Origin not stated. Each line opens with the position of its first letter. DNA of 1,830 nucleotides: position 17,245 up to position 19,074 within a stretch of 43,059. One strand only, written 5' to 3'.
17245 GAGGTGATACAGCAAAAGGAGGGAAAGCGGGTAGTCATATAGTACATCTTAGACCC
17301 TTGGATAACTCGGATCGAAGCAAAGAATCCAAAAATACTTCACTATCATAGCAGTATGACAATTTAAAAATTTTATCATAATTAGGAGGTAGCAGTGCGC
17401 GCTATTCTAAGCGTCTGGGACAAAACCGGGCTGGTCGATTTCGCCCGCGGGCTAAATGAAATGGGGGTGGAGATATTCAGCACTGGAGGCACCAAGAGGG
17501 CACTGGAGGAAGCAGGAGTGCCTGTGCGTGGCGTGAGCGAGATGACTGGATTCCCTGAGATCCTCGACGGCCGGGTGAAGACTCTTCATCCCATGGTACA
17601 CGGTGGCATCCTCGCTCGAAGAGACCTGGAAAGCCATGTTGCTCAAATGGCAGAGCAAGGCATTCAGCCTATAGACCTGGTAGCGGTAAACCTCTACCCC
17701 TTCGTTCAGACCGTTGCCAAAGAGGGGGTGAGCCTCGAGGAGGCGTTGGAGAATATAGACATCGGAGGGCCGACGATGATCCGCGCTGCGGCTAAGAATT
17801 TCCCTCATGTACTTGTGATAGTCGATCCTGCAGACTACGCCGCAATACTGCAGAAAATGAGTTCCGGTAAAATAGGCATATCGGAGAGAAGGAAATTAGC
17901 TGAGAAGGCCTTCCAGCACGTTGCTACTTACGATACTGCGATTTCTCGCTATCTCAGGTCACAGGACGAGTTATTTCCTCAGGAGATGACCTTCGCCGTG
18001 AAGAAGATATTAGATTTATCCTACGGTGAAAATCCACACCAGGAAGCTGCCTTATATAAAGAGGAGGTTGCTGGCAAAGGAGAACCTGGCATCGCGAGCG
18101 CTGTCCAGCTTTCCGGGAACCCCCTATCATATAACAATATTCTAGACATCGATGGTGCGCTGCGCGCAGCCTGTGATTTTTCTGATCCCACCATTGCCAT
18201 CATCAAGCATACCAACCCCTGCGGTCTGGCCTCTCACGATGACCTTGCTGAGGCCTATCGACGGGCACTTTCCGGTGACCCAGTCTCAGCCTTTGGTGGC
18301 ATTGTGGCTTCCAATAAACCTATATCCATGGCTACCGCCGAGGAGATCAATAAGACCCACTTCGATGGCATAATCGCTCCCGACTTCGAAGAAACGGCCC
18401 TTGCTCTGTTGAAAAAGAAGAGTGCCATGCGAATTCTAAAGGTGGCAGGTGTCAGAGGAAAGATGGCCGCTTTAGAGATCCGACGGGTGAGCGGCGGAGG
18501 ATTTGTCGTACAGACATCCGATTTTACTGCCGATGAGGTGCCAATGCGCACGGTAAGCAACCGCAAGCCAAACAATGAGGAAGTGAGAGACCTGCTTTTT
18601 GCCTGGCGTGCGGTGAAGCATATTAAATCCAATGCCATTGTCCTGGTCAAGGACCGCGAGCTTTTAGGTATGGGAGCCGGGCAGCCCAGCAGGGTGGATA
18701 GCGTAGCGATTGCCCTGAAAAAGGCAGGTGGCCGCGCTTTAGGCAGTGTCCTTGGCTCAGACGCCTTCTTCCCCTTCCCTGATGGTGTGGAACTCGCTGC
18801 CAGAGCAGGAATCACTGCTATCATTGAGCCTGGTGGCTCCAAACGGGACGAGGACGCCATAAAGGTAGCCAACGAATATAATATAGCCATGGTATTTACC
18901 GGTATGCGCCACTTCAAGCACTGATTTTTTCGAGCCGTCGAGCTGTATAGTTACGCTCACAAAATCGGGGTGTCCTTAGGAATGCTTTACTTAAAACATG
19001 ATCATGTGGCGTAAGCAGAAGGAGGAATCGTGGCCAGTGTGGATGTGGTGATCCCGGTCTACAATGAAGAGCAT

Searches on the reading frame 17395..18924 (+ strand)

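Call 9: search_protein_families(library=pfam, proteins=[window:17395-18924:+], max_evalue=0.001)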
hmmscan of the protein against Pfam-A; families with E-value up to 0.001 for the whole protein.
window:17395-18924:+ (509 aa): 2 families
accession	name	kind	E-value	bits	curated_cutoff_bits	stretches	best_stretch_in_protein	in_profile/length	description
PF01808.24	AICARFT_IMPCHas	-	4.5e-113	378.2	25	1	132-443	1-311/311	AICARFT/IMPCHase bienzyme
PF02142.27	MGS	-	1.8e-26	92.6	24.1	1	12-127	1-94/94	MGS-like domain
